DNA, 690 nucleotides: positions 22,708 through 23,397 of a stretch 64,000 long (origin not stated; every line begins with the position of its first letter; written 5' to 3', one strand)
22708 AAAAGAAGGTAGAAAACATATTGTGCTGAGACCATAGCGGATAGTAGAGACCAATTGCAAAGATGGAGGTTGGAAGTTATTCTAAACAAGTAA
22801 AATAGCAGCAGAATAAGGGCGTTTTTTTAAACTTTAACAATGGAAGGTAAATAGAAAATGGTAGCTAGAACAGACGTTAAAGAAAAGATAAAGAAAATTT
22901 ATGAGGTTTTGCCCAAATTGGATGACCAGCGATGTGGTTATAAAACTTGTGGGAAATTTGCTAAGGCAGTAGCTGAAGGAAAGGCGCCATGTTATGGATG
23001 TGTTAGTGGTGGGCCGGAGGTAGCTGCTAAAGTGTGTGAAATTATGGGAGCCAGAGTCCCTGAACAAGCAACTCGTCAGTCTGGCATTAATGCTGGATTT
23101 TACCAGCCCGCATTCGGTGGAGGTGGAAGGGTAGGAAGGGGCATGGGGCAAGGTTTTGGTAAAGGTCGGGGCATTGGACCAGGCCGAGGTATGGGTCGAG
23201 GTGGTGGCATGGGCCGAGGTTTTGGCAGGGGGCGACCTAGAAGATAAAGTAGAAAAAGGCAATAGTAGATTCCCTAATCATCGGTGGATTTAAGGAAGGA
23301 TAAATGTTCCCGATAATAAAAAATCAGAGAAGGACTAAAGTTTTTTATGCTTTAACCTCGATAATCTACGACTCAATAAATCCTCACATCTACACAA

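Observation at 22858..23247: Small protein combining an RnfB-N-terminal-like Fe–S domain with an arginine/glycine-repeat tail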

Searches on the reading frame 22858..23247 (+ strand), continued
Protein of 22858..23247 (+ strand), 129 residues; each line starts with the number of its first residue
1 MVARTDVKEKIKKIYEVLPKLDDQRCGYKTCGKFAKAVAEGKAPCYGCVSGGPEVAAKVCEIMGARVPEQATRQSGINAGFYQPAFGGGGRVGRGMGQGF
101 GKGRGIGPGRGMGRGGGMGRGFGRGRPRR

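Call 38: predict_structure(alignment_id=A1)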
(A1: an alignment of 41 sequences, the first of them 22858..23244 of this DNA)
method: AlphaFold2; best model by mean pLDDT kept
length: 129 residues; sequences in the alignment: 41
mean_pLDDT: 51.3   pTM: 0.29
mean pLDDT of the five models: 51.3, 51.1, 49.5, 49.5, 48.9
residues with pLDDT >= 90: 0; 70-90: 1; 50-70: 67; < 50: 61
segments of 3 or more residues with pLDDT < 50: 1-3, 68-123
pLDDT, mean of each block of 10 residues (from residue 1): 56 63 53 66 61 65 57 40 36 38 40 43 49
secondary structure, 60 per line:
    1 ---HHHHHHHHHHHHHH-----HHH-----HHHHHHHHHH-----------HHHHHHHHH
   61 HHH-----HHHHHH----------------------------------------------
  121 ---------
elements in order: H4-17 H31-40 H52-63 H69-74
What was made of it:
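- It is disordered in AF2 (call 38).
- Tried and rejected: It was too poor (pLDDT 51) to use (call 38).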

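Call 40: find_homologous_proteins(query=P0124)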
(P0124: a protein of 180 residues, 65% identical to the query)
Query P0124 (180 aa): 68 proteins with E <= 0.001 among 97 candidates.
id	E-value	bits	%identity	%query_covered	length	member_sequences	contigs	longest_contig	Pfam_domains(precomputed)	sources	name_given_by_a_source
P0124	1.8e-119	414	100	100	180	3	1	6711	PF04060.19,PF17253.8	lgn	-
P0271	1.3e-66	242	63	99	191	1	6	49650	PF04060.19,PF17253.8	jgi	-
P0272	2.3e-61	225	59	99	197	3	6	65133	PF04060.19,PF17253.8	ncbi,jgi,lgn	jgi:hypothetical protein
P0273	2.1e-45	173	48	99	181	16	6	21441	PF04060.19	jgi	jgi:hypothetical protein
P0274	5.8e-44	168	49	100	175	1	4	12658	PF04060.19,PF17253.8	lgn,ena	-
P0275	8.3e-43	164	50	100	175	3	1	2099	PF04060.19,PF17253.8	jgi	-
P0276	2.8e-41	159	49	99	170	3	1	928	PF04060.19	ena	-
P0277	3.4e-40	156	48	99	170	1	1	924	PF04060.19,PF17253.8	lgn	-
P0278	2.5e-39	153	47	100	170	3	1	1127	PF04060.19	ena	-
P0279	5.7e-39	152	45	100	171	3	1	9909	PF04060.19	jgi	-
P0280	7.6e-39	151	48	100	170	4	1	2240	PF04060.19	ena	-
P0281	7.8e-39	151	45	100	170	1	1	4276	PF04060.19,PF17253.8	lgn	-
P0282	3.5e-38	149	48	100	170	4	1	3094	PF04060.19,PF17253.8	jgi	-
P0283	2.2e-37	146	51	99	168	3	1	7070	PF04060.19,PF17253.8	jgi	-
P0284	5.8e-37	145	46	99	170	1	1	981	PF04060.19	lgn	-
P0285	9.8e-37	144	44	99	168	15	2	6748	PF04060.19,PF17253.8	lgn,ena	-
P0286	2.8e-36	143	46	99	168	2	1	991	PF04060.19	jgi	-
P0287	2.6e-34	136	42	99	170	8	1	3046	PF04060.19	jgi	-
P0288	6.9e-34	135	42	88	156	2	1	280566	PF04060.19,PF17253.8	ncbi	-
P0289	3.9e-33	133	72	43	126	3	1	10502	PF04060.19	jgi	jgi:hypothetical protein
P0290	4.6e-33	132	43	100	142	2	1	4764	PF04060.19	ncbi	-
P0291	3.7e-32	129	42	99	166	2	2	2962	PF04060.19,PF17253.8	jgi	-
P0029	4.2e-32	129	71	35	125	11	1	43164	PF04060.19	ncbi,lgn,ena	-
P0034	7.5e-32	128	73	35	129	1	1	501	PF04060.19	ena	-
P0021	1.5e-31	127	57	54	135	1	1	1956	PF04060.19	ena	-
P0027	1.8e-30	124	59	54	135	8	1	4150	PF04060.19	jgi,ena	-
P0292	2.5e-30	123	78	33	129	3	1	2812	PF04060.19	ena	-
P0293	3.0e-30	123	59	52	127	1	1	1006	PF04060.19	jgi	jgi:hypothetical protein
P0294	4.5e-30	123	65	39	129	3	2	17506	PF04060.19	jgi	-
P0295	7.2e-30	122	75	37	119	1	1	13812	PF04060.19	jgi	-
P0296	1.5e-29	121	76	37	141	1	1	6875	PF04060.19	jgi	jgi:hypothetical protein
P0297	4.2e-29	119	64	48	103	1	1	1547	PF04060.19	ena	-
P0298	4.9e-29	119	74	38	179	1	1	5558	PF04060.19,PF17253.8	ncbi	-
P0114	7.4e-29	119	73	35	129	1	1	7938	PF04060.19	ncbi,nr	ncbi:MAG: (Fe-S)-binding protein [Chloroflexota bacterium]|nr:(Fe-S)-binding protein [Chloroflexota 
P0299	7.6e-29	119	69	40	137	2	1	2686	PF04060.19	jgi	jgi:hypothetical protein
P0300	1.4e-28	118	71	38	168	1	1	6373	PF04060.19,PF17253.8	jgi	-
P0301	2.2e-28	117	79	29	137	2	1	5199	PF04060.19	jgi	-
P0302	2.6e-28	117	71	36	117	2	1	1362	PF04060.19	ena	-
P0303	2.8e-28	117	71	35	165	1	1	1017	PF04060.19,PF17253.8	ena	-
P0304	3.1e-28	117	73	35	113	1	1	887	PF04060.19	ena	-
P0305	3.8e-28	116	76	38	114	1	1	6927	PF04060.19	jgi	-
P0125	3.9e-28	116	61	44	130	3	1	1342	PF04060.19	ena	-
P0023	4.9e-28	116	60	46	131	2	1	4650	PF04060.19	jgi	-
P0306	7.3e-28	115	62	51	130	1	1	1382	PF04060.19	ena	-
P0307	1.1e-27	115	70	41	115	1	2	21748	PF04060.19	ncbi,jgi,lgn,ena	-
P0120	1.2e-27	115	57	56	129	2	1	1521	PF04060.19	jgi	-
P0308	1.2e-27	115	78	31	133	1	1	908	PF04060.19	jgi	jgi:hypothetical protein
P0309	2.3e-27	114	60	52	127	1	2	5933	PF04060.19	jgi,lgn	-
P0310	3.1e-27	113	46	66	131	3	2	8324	PF04060.19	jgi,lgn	jgi:CO dehydrogenase/acetyl-CoA synthase gamma subunit (corrinoid Fe-S protein)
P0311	3.8e-27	113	57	50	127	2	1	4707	PF04060.19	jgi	jgi:Na+-translocating ferredoxin:NAD+ oxidoreductase RNF subunit RnfB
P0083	6.9e-27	112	70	35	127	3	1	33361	PF04060.19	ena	-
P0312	7.2e-27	112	78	35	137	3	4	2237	PF04060.19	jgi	jgi:hypothetical protein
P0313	2.0e-26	111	74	37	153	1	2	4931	PF04060.19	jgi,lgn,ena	-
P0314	2.4e-26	110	73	36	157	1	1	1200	PF04060.19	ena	-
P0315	3.8e-26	110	79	36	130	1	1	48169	PF04060.19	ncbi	-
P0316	1.1e-25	108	78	35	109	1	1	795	PF04060.19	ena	-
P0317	1.5e-25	108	71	38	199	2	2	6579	PF04060.19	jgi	jgi:hypothetical protein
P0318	2.8e-25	107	60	51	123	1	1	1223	PF04060.19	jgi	jgi:hypothetical protein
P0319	5.2e-25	106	78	36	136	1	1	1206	PF04060.19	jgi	-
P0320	5.7e-25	106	60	49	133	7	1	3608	PF04060.19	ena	-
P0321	1.5e-24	105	60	47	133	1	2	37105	PF04060.19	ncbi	-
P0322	8.9e-24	102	60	49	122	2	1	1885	PF04060.19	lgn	-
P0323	2.5e-23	101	55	42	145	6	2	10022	PF04060.19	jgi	-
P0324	9.4e-23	99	68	33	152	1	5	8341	PF04060.19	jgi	jgi:hypothetical protein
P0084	2.0e-22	98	70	35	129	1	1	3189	PF04060.19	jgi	jgi:hypothetical protein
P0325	1.2e-21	95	73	35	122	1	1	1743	PF04060.19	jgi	-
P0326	1.8e-21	95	54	47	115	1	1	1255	PF04060.19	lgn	-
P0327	3.8e-19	87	67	33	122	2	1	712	PF04060.19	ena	-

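Call 42: find_encoding_contigs(protein=P0272, flank=6000, max_places=2)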
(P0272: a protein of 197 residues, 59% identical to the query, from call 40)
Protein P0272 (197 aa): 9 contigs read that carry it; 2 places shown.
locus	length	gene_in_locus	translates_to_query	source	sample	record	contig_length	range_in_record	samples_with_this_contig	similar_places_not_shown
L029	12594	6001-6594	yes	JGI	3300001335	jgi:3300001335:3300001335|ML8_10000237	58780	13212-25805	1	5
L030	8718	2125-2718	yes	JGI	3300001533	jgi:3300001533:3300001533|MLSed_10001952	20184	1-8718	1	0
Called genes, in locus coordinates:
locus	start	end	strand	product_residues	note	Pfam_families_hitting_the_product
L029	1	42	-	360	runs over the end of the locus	PF13400:Tad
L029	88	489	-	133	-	PF07811:TadE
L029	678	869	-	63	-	PF04964:Flp_Fap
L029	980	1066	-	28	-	-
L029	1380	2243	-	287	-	PF01937:ARMT1-like_dom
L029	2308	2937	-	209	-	PF13489:Methyltransf_23, PF08241:Methyltransf_11, PF08242:Methyltransf_12, PF13649:Methyltransf_25, PF01209:Ubie_methyltran (weak)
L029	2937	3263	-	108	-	PF00226:DnaJ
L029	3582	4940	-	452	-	PF01134:GIDA (faint), PF01266:DAO (faint), PF03486:HI0933_like (faint), PF07992:Pyr_redox_2, PF12831:FAD_oxidored (faint), PF13738:Pyr_redox_3, PF00070:Pyr_redox, PF02852:Pyr_redox_dim, +1 more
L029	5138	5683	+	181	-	PF01209:Ubie_methyltran, PF13847:Methyltransf_31, PF08241:Methyltransf_11, PF13649:Methyltransf_25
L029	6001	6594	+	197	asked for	PF04060:FeS, PF17253:DUF5320 (faint)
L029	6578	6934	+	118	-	PF00037:Fer4, PF12797:Fer4_2 (weak), PF13237:Fer4_10, PF12838:Fer4_7, PF13187:Fer4_9 (weak), PF12837:Fer4_6 (weak), PF00037:Fer4 (weak), PF14697:Fer4_21 (weak), +6 more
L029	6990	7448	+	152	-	PF02566:OsmC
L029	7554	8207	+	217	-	PF01209:Ubie_methyltran, PF01135:PCMT (weak), PF13489:Methyltransf_23 (weak), PF13847:Methyltransf_31, PF08241:Methyltransf_11, PF08242:Methyltransf_12, PF13649:Methyltransf_25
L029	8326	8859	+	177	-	PF01980:TrmO_N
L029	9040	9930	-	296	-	PF02219:MTHFR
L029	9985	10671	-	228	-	PF12225:DUF5981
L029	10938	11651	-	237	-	PF23023:Anti-Pycsar_Apyc1 (weak), PF00753:Lactamase_B, PF12706:Lactamase_B_2 (weak)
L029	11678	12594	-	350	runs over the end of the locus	PF09872:DUF2099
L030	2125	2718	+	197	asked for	PF04060:FeS, PF17253:DUF5320 (faint)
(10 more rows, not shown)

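Call 43: find_encoding_contigs(protein=P0271, flank=6000, max_places=2)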
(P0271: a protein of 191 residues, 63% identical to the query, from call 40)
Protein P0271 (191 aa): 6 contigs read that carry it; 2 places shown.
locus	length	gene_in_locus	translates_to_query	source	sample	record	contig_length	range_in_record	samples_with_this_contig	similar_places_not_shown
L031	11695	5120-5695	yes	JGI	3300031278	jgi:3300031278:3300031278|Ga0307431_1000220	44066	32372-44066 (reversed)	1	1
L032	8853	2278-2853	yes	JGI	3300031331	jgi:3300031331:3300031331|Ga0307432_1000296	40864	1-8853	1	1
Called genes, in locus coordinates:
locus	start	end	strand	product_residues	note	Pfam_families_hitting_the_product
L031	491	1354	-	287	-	PF01937:ARMT1-like_dom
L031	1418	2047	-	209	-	PF13489:Methyltransf_23, PF08241:Methyltransf_11, PF08242:Methyltransf_12, PF13649:Methyltransf_25, PF01209:Ubie_methyltran (weak)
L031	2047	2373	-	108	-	PF00226:DnaJ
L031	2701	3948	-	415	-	PF07992:Pyr_redox_2, PF13738:Pyr_redox_3, PF00070:Pyr_redox, PF02852:Pyr_redox_dim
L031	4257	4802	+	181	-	PF01209:Ubie_methyltran, PF13847:Methyltransf_31, PF08241:Methyltransf_11, PF13649:Methyltransf_25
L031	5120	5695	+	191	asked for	PF04060:FeS, PF17253:DUF5320 (weak)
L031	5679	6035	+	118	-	PF00037:Fer4, PF12797:Fer4_2, PF12837:Fer4_6 (weak), PF13237:Fer4_10, PF12838:Fer4_7, PF13187:Fer4_9 (weak), PF12837:Fer4_6 (weak), PF00037:Fer4 (weak), +7 more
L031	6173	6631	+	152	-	PF02566:OsmC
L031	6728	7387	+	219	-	PF01209:Ubie_methyltran, PF01135:PCMT (weak), PF13489:Methyltransf_23 (weak), PF13847:Methyltransf_31, PF08241:Methyltransf_11, PF08242:Methyltransf_12, PF13649:Methyltransf_25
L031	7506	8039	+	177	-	PF01980:TrmO_N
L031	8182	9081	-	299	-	PF02219:MTHFR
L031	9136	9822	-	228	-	PF12225:DUF5981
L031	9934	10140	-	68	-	PF09723:Zn_ribbon_8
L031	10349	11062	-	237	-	PF00753:Lactamase_B, PF23023:Anti-Pycsar_Apyc1 (faint), PF12706:Lactamase_B_2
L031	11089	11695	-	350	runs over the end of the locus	PF09872:DUF2099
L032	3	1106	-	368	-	?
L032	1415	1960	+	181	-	PF01209:Ubie_methyltran, PF13847:Methyltransf_31, PF08241:Methyltransf_11, PF13649:Methyltransf_25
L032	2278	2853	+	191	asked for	PF04060:FeS, PF17253:DUF5320 (weak)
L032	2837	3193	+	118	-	PF00037:Fer4, PF12797:Fer4_2, PF12837:Fer4_6 (weak), PF13237:Fer4_10, PF12838:Fer4_7, PF13187:Fer4_9 (weak), PF12837:Fer4_6 (weak), PF00037:Fer4 (weak), +7 more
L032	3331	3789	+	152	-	PF02566:OsmC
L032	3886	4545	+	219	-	PF01209:Ubie_methyltran, PF01135:PCMT (weak), PF13489:Methyltransf_23 (weak), PF13847:Methyltransf_31, PF08241:Methyltransf_11, PF08242:Methyltransf_12, PF13649:Methyltransf_25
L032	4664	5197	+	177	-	PF01980:TrmO_N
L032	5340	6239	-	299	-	PF02219:MTHFR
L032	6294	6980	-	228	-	PF12225:DUF5981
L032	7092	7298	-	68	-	PF09723:Zn_ribbon_8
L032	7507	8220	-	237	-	PF00753:Lactamase_B, PF23023:Anti-Pycsar_Apyc1 (faint), PF12706:Lactamase_B_2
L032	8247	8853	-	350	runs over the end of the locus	PF09872:DUF2099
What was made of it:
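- L029-L032 (calls 42, 43).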

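Call 66: search_protein_families(library=pfam, proteins=[P0298, P0300, P0303, P0317, P0271, P0277, P0288], max_evalue=0.1)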
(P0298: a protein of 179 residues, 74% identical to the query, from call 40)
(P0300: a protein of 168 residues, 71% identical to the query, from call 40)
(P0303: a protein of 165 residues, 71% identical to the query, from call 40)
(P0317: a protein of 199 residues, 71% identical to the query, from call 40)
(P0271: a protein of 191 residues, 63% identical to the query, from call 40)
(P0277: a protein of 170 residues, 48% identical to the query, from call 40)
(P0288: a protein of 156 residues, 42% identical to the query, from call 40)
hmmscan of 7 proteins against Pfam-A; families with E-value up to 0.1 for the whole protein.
P0298 (179 aa): 4 families
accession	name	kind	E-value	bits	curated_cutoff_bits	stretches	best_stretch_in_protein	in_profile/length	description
PF17253.7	DUF5320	-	1.7e-09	39.2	27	1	85-163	13-99/99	Family of unknown function (DUF5320)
PF04060.18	FeS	-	8.4e-08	32.3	23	1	18-49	1-32/33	Putative Fe-S cluster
PF08430.17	Forkhead_N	-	0.064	14.3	22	1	84-156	51-121/135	Forkhead N-terminal region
PF18912.6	DZR_2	-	0.094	13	27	0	30-72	12-51/56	Double zinc ribbon domain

P0300 (168 aa): 4 families
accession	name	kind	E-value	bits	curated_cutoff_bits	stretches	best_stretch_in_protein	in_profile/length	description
PF17253.7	DUF5320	-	3.9e-09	38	27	1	79-163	7-99/99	Family of unknown function (DUF5320)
PF04060.18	FeS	-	7.5e-08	32.4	23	1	18-49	1-32/33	Putative Fe-S cluster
PF10473.14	CENP-F_leu_zip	-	0.013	16.1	34.5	1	135-165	71-101/140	Leucine-rich repeats of kinetochore protein Cenp-F/LEK1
PF01920.25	Prefoldin_2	-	0.019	15.4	27.6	1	134-166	66-98/106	Prefoldin subunit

P0303 (165 aa): 4 families
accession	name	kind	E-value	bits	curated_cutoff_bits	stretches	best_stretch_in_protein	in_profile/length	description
PF17253.7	DUF5320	-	1.3e-10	42.8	27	1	77-155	22-99/99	Family of unknown function (DUF5320)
PF04060.18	FeS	-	2e-08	34.3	23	1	18-49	1-32/33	Putative Fe-S cluster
PF18921.5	Cyanophycin_syn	-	0.0067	16.8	27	1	4-42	14-52/115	Cyanophycin synthase-like N-terminal domain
PF06810.17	Phage_scaffold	-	0.09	13.2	35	0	126-162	31-65/170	Phage capsid assembly scaffolding protein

P0317 (199 aa): 2 families
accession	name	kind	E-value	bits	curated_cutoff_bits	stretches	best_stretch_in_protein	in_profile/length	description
PF04060.18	FeS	-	3.5e-07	30.3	23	1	18-49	1-32/33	Putative Fe-S cluster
PF17253.7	DUF5320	-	0.00048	21.7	27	1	108-195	11-99/99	Family of unknown function (DUF5320)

P0271 (191 aa): 2 families
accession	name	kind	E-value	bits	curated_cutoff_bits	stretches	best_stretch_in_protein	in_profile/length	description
PF04060.18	FeS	-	1.6e-08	34.6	23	1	17-48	1-32/33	Putative Fe-S cluster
PF17253.7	DUF5320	-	3.1e-07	31.9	27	1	76-176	22-99/99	Family of unknown function (DUF5320)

P0277 (170 aa): 9 families
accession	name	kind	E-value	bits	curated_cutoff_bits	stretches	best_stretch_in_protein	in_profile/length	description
PF04060.18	FeS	-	2.1e-09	37.4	23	1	17-48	1-32/33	Putative Fe-S cluster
PF17253.7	DUF5320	-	2.3e-05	25.9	27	1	85-164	42-99/99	Family of unknown function (DUF5320)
PF09177.16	STX6_10_61_N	-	0.0091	17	29.4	1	127-169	30-72/99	Syntaxin 6/10/61, N-terminal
PF21037.2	CCDC138_cc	-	0.02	15.3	27.1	1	142-169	12-39/59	Coiled-coil-domain-containing protein 138, coiled-coil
PF10224.14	DUF2205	-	0.022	15.3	26.7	1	134-170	12-48/75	Short coiled-coil protein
PF19962.4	EAD9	-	0.023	14.9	25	1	123-164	21-62/62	Effector-associated domain 9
PF08946.15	Osmo_CC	-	0.058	14.1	24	1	140-166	7-33/46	Osmosensory transporter coiled coil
PF18921.5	Cyanophycin_syn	-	0.059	13.8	27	0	4-40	15-51/115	Cyanophycin synthase-like N-terminal domain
PF23991.1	DUF7310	-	0.085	13.8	40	0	131-165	16-50/83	Coiled-coil region of unknown function (DUF7310)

P0288 (156 aa): 4 families
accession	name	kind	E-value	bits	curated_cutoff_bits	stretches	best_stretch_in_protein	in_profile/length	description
PF04060.18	FeS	-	5.9e-09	35.9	23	1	17-48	1-32/33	Putative Fe-S cluster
PF17253.7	DUF5320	-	1.7e-06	29.5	27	1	85-150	40-99/99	Family of unknown function (DUF5320)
PF16360.10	GTP-bdg_M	-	0.0078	17.2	29.5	1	116-155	32-73/79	GTP-binding GTPase Middle Region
PF18921.5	Cyanophycin_syn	-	0.015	15.7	27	1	4-41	15-52/115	Cyanophycin synthase-like N-terminal domain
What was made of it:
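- They carry PF17253 at 38-43 bits starting on the repeat (call 66).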

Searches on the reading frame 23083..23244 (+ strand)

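Call 15: search_protein_families(library=pfam, proteins=[window:23083-23244:+], max_evalue=10)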
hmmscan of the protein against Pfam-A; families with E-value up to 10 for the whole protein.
seq(54 aa): 2 families
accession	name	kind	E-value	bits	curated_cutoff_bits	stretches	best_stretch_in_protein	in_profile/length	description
PF22807.2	TrAA12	-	0.38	9.4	30.9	1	18-48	393-423/463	TrAA12-like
PF16208.10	Keratin_2_head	-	1.6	9.3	28.2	1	12-50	70-109/161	Keratin type II head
